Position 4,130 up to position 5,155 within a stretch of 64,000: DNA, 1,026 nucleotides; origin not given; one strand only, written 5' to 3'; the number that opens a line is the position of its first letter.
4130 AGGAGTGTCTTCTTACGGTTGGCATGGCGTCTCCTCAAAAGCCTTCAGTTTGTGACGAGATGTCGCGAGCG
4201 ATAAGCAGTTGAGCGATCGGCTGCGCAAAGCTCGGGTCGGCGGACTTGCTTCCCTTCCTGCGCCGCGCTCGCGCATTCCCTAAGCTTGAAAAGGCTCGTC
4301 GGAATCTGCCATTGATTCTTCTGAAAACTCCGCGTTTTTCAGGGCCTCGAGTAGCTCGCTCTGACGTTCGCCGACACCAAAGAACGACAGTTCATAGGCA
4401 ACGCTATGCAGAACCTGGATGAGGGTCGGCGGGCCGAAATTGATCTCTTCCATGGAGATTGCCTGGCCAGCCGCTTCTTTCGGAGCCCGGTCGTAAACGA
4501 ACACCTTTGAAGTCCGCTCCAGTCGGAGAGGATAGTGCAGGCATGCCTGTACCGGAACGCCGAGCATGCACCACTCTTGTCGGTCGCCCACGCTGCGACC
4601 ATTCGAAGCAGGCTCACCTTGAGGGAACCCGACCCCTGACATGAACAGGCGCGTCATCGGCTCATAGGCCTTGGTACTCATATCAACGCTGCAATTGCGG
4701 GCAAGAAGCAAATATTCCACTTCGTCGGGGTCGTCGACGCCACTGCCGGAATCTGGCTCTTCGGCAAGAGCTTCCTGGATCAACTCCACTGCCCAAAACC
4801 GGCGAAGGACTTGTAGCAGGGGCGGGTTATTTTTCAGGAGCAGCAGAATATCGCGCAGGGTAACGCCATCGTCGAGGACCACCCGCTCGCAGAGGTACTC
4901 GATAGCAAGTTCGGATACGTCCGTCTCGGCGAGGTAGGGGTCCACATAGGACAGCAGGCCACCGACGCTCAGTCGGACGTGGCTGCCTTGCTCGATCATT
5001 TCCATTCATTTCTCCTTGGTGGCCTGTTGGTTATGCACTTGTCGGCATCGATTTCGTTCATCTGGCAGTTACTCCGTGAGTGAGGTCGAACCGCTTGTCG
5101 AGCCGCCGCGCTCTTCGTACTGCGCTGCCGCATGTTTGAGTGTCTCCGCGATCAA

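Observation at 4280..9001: AAA+ ATPase / dead-phosphatase / WYL regulator / acidic protein cassette beside a type IV nuclease: candidate uncharacterised defence or conflict system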

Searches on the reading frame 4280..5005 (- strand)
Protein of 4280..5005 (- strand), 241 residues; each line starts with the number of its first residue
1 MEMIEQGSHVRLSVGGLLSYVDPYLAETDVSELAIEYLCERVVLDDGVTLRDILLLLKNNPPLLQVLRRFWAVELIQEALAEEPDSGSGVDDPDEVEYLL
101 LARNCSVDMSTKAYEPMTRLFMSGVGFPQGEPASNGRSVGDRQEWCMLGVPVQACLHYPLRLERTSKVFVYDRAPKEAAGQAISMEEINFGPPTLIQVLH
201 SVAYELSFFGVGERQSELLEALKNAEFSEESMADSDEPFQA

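Call 4: search_protein_families(library=pfam, proteins=[window:4280-5005:-], max_evalue=0.01)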
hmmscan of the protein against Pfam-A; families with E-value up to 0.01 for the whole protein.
window:4280-5005:- (241 aa): 0 families

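Call 5: search_protein_families(library=padloc, proteins=[window:4280-5005:-], max_evalue=0.01)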
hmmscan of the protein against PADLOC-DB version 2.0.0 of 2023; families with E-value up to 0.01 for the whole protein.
window:4280-5005:- (241 aa): 0 families

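Call 6: search_protein_families(library=ncbifam, proteins=[window:4280-5005:-], max_evalue=0.01)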
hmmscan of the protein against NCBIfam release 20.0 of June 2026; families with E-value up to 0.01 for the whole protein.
window:4280-5005:- (241 aa): 0 families

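Call 8: search_solved_structures(query=window:4280-5005:-, max_evalue=10)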
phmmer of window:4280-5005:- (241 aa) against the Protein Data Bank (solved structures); distinct sequences matched with E-value up to 10: 0.

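Call 9: find_encoding_contigs(protein=window:4280-5005:-, flank=10000, max_places=8)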
Protein window:4280-5005:- (241 aa): 17 contigs read that carry it; 7 places shown.
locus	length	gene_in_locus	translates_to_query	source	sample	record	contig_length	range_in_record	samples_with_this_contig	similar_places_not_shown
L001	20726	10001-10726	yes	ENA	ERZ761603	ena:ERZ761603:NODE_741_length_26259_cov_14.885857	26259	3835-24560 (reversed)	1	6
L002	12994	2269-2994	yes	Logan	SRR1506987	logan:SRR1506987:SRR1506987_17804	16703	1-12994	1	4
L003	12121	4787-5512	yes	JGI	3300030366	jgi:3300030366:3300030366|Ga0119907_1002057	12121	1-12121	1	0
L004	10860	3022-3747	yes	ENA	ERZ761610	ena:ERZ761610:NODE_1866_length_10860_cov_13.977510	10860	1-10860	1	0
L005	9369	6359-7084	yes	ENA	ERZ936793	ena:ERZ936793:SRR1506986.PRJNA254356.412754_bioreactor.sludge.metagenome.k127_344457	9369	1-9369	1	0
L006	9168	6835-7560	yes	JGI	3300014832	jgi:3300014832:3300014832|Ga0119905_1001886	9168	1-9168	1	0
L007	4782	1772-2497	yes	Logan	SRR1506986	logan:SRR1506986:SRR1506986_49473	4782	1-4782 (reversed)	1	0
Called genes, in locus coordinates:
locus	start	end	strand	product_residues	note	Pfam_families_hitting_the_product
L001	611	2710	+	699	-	PF00884:Sulfatase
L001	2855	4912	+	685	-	PF00724:Oxidored_FMN, PF00070:Pyr_redox (faint), PF00890:FAD_binding_2 (weak), PF01266:DAO (weak), PF03486:HI0933_like, PF07992:Pyr_redox_2, PF12831:FAD_oxidored, PF13450:NAD_binding_8, +1 more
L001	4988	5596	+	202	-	PF00440:TetR_N, PF17932:TetR_C_24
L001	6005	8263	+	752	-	PF05496:RuvB_N (faint), PF13191:AAA_16 (faint), PF13238:AAA_18 (faint), PF20720:nSTAND3 (faint), PF02367:TsaE (faint), PF14532:Sigma54_activ_2 (faint), PF00004:AAA, PF00004:AAA, +8 more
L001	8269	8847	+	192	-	PF05706:CDKN3 (weak), PF22785:Tc-R-P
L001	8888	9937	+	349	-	PF13280:WYL (weak), PF25583:WCX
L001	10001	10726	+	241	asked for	-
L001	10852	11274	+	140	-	PF00293:NUDIX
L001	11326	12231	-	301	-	PF06189:5-nucleotidase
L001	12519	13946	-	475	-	PF21598:PvuRts1I-like_N, PF18491:SRA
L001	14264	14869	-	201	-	-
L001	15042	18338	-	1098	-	PF00580:UvrD-helicase, PF13245:AAA_19 (weak), PF13361:UvrD_C, PF13538:UvrD_C_2 (faint), PF12705:PDDEXK_1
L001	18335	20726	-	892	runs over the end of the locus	PF12705:PDDEXK_1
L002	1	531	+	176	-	?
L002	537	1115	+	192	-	PF05706:CDKN3 (weak), PF22785:Tc-R-P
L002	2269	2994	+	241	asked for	-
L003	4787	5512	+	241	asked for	-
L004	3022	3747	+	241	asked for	-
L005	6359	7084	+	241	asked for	-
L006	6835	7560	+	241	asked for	-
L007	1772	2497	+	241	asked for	-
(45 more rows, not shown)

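Call 11: find_homologous_proteins(query=window:4280-5005:-, max_evalue=0.001)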
Query window:4280-5005:- (241 aa): 9 proteins with E <= 0.001 among 564 candidates.
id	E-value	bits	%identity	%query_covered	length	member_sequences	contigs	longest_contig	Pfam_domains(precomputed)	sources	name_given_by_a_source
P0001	2.3e-155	533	100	100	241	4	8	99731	-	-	-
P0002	3.7e-104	365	69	98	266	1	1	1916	-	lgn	-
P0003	6.4e-104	365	69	97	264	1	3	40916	-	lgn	-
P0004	8.4e-104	364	68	97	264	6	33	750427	-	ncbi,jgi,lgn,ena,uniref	ncbi:MAG: hypothetical protein V5B39_15360 [Accumulibacter sp.]|jgi:hypothetical protein|uniref:hypo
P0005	3.3e-103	362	67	97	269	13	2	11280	-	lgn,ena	-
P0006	3.6e-99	349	64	97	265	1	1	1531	-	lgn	-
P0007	1.6e-64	236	66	68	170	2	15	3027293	-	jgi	jgi:hypothetical protein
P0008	6.5e-48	181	65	58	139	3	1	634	-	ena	-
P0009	2.5e-22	98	59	39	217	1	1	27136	-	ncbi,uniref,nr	ncbi:MAG: hypothetical protein IPJ27_05765 [Candidatus Accumulibacter sp.]|uniref:Uncharacterized pr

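Call 12: find_encoding_contigs(protein=P0004, flank=10000, max_places=5)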
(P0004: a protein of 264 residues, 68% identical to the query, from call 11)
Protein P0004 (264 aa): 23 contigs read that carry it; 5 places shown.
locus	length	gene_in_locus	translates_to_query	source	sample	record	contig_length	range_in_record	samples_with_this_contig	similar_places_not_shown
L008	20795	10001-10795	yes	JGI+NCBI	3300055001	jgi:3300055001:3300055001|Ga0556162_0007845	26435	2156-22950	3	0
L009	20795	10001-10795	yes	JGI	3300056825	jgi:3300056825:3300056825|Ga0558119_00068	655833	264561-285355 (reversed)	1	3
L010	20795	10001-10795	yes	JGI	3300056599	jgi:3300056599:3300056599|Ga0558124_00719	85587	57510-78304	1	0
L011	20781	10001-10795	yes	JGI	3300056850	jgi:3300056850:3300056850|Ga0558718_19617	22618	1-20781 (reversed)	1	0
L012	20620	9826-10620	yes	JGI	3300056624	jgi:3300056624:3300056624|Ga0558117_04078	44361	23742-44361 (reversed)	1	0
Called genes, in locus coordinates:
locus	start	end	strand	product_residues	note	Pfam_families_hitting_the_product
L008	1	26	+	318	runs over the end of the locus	-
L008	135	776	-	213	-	PF13353:Fer4_12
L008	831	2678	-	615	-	PF07724:AAA_2, PF07728:AAA_5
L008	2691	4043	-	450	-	-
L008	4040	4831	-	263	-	-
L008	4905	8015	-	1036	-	PF14237:GYF_2, PF00069:Pkinase, PF07714:PK_Tyr_Ser-Thr, PF00684:DnaJ_CXXCXGXG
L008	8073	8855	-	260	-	PF13672:PP2C_2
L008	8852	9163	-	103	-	PF16697:Yop-YscD_cpl (weak), PF00498:FHA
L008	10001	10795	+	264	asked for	-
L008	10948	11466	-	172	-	-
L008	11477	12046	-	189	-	PF00072:Response_reg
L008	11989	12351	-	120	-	-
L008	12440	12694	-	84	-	-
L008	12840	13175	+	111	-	-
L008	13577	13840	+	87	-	-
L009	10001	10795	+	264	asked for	-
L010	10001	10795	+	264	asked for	-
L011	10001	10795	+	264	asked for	-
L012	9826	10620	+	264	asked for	-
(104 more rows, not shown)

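Call 13: find_encoding_contigs(protein=P0009, flank=10000, max_places=3)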
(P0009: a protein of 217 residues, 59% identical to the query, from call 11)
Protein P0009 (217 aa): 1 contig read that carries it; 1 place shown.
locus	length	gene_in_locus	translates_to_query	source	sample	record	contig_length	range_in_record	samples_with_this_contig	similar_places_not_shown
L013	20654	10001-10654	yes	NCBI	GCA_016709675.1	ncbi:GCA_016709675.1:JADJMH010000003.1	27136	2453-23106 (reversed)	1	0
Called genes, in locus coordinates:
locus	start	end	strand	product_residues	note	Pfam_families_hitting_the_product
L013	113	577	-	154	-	PF13353:Fer4_12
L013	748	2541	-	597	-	PF00004:AAA (faint), PF07724:AAA_2, PF07728:AAA_5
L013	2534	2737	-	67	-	-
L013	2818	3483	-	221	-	-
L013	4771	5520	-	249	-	PF00684:DnaJ_CXXCXGXG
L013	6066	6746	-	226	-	PF00069:Pkinase (faint)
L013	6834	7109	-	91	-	PF00069:Pkinase, PF07714:PK_Tyr_Ser-Thr (weak)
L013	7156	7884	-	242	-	PF14237:GYF_2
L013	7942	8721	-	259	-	PF13672:PP2C_2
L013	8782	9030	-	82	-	PF00498:FHA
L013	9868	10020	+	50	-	-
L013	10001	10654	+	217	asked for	-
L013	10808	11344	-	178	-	-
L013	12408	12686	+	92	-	-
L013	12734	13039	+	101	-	-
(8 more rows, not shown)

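Call 53: predict_structure(alignment_id=A3)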
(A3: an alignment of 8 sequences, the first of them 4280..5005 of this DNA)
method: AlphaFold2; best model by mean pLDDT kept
length: 241 residues; sequences in the alignment: 8
mean_pLDDT: 33.0   pTM: 0.24
mean pLDDT of the five models: 33.0, 32.9, 32.0, 30.7, 29.0
residues with pLDDT >= 90: 0; 70-90: 0; 50-70: 0; < 50: 241
segments of 3 or more residues with pLDDT < 50: 1-241
pLDDT, mean of each block of 10 residues (from residue 1): 33 39 41 47 37 44 42 34 29 27 26 29 28 26 25 25 26 26 24 37 40 38 39 32 26
secondary structure, 60 per line:
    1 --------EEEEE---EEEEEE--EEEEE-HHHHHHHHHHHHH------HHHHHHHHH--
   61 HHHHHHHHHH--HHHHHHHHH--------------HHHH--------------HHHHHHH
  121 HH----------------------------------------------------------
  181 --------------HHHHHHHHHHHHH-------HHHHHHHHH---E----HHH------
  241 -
elements in order: E9-13 E17-22 E25-29 H31-43 H50-58 H61-70 H73-81 H96-99 H114-122 H195-207 H215-223

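Call 55: search_protein_representatives(alignment_id=A3)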
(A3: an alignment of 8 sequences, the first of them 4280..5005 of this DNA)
Query: 8 sequences, 264 profile positions. Proteins with E-value up to 0.001 (for the whole library): 285; up to 1e-10: 95; up to 1e-30: 5. The best 150 are listed.
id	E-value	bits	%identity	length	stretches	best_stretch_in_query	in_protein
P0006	2.6e-156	535.0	-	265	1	1-264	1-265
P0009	4.7e-76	271.9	-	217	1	50-264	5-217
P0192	1.9e-36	142.0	-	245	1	8-223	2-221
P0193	3.3e-34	134.7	-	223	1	12-233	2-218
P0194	2.9e-32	128.3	-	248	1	9-238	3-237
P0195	1.8e-29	119.1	-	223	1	11-206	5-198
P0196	9.6e-28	113.5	-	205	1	11-213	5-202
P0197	1.2e-27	113.2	-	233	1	8-224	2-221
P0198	8.2e-25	103.9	-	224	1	25-213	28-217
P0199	3.3e-22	95.4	-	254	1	8-210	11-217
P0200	1.0e-20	90.5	-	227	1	28-213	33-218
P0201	7.7e-20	87.6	-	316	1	27-224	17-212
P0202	2.0e-19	86.3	-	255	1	25-211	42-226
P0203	2.6e-19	85.9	-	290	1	24-259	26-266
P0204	1.1e-18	83.8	-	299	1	29-219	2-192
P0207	6.0e-18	81.4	-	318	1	20-235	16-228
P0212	2.4e-17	79.4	-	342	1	11-224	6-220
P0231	7.7e-15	71.2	-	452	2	91-246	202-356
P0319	3.5e-08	49.4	-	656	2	27-225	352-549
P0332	6.9e-08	48.4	-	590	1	11-222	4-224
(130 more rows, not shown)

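Call 56: search_protein_families(library=pfam, proteins=[P0192, P0193, P0194, P0197, P0201, P0207, P0212, P0231, P0319, P0332], max_evalue=0.01)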
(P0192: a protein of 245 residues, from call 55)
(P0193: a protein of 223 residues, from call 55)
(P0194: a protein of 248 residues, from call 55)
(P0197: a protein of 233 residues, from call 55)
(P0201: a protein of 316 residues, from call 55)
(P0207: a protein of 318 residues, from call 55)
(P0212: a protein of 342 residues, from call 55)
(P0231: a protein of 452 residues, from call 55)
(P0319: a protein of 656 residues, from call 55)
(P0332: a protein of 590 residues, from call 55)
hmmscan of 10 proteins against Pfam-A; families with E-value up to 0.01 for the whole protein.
P0192 (245 aa): 0 families

P0193 (223 aa): 0 families

P0194 (248 aa): 0 families

P0197 (233 aa): 0 families

P0201 (316 aa): 1 family
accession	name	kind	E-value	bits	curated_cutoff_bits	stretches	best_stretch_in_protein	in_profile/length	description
PF19730.4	DUF6221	-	0.0064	17.6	27.6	0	202-292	28-117/122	Family of unknown function (DUF6221)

P0207 (318 aa): 0 families

P0212 (342 aa): 0 families

P0231 (452 aa): 1 family
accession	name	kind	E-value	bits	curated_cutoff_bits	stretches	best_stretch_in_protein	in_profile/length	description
PF10412.15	TrwB_AAD_bind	-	7.1e-06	25.6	20.5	1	90-174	76-161/387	Type IV secretion-system coupling protein DNA-binding domain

P0319 (656 aa): 0 families

P0332 (590 aa): 1 family
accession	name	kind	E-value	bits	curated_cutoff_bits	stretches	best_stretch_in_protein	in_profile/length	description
PF13905.12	Thioredoxin_8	-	0.007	17.1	27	0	393-467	19-89/94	Thioredoxin-like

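Call 58: search_solved_structures(query=A4, max_evalue=10)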
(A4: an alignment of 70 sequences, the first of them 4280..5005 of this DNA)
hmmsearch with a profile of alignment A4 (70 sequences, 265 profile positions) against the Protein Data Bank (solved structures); distinct sequences matched with E-value up to 10: 1.
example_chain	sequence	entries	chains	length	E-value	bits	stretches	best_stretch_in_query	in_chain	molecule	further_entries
8tl7_A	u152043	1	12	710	0.17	14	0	192-255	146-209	Computationally designed protein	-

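Call 59: search_protein_families(library=phrogs, proteins=[window:4280-5005:-, P0192, P0194, P0201, P0212], max_evalue=0.01)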
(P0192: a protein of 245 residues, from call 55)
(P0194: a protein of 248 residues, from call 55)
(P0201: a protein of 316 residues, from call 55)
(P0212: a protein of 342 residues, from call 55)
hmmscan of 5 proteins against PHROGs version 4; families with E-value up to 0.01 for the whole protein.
window:4280-5005:- (241 aa): 0 families

P0192 (245 aa): 0 families

P0194 (248 aa): 0 families

P0201 (316 aa): 0 families

P0212 (342 aa): 0 families

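Call 107: search_dna_similar(query=window:4280-5005:-, collection=plasmids, mode=protein, max_evalue=0.001, max_rows=20)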
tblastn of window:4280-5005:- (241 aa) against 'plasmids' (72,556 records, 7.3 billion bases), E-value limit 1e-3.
Records with a match: 2; places in all: 2; records where one place covers at least 80% of the query: 1.
Best place of each record, by identity: <60% 2.
By first word of the organism name: Paraburkholderia 1; Polaromonas 1.
By predicted mobility (MOB-suite, as given by PLSDB): non-mobilizable 2.
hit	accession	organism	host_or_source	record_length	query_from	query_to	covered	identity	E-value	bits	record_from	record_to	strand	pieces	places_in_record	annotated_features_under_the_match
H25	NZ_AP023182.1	Paraburkholderia sp. PGU19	Physopelta gutta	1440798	4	225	92%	29.2%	4e-10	67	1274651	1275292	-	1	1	record has no annotation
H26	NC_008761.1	Polaromonas naphthalenivorans CJ2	-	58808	29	210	76%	30.5%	2e-4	50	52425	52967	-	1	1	hypothetical protein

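Call 108: get_annotated_region(hit=H26, flank=5000)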
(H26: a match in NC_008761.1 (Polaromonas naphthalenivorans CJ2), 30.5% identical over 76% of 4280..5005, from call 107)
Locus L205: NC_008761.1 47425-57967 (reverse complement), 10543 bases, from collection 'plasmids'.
description: Polaromonas naphthalenivorans CJ2 plasmid pPNAP05, complete sequence
organism: Polaromonas naphthalenivorans CJ2 (NCBI taxid 365044)
taxonomy: Bacteria; Pseudomonadota; Betaproteobacteria; Burkholderiales; Comamonadaceae; Polaromonas; Polaromonas naphthalenivorans; Polaromonas naphthalenivorans CJ2
host: -; source: -; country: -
typing (MOB-suite, as given by PLSDB): non-mobilizable; replicon rep_cluster_902
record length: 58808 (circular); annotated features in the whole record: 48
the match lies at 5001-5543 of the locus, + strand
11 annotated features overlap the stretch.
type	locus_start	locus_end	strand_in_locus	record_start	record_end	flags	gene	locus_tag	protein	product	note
CDS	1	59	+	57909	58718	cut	-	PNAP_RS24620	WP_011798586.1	hypothetical protein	-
CDS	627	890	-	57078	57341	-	-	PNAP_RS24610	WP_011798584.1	hypothetical protein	-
CDS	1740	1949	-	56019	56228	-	-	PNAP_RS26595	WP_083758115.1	DUF4926 domain-containing protein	-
CDS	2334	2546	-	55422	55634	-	-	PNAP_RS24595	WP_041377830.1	helix-turn-helix transcriptional regulator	-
CDS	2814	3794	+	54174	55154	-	-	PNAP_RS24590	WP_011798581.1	GIY-YIG nuclease family protein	-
CDS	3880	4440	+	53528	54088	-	-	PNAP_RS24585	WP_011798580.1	Uma2 family endonuclease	-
CDS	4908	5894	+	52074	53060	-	-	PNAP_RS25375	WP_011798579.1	hypothetical protein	-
CDS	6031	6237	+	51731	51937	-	-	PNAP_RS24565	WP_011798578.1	type II toxin-antitoxin system VapB family antitoxin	-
CDS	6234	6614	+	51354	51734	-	-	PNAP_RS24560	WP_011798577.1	PIN domain-containing protein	-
CDS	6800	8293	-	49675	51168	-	-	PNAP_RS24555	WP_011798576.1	IS1182 family transposase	-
CDS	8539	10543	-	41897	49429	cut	-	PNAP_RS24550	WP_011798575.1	CHC2 zinc finger domain-containing protein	GO:0006260 - DNA replication [Evidence IEA]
